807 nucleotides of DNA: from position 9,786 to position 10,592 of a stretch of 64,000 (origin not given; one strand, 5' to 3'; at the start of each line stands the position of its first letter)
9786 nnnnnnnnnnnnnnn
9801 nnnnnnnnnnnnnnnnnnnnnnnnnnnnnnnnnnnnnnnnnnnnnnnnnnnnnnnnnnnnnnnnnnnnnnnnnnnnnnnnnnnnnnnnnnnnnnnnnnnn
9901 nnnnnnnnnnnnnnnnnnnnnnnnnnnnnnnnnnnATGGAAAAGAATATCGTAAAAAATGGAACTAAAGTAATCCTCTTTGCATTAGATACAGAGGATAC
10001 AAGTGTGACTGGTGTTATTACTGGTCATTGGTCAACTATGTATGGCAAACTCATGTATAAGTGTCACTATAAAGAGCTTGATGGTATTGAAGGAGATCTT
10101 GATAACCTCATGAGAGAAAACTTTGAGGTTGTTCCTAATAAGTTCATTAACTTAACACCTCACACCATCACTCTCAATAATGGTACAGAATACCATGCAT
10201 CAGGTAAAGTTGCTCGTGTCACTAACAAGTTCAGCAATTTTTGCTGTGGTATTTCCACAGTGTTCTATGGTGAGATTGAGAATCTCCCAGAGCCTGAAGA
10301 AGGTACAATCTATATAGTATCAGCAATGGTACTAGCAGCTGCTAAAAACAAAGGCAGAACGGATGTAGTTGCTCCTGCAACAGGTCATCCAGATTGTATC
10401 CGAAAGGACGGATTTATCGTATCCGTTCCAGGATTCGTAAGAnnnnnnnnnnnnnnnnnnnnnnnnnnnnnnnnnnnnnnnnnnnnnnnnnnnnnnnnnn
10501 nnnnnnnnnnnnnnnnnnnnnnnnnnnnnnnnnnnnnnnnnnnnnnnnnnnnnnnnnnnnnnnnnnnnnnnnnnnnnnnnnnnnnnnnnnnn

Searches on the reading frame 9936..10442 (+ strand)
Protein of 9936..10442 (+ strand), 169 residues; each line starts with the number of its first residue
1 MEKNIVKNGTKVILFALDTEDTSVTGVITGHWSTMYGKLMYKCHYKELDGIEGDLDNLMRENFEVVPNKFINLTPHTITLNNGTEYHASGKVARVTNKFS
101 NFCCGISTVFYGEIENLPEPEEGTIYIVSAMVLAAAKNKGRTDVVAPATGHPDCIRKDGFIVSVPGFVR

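Call 79: search_protein_families(library=phrogs, proteins=[window:9936-10442:+], max_evalue=0.01)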
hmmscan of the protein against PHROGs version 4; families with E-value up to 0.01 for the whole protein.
window:9936-10442:+ (169 aa): 2 families
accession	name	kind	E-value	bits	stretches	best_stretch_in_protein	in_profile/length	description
phrog_21731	-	unknown function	1.1e-12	48.7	1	66-156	94-193/329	-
phrog_30542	-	unknown function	7.9e-10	39.4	1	69-168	128-235/237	-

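Call 83: search_protein_families(library=pfam, proteins=[window:9936-10442:+], max_evalue=0.1)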
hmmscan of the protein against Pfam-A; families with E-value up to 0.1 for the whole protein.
window:9936-10442:+ (169 aa): 0 families
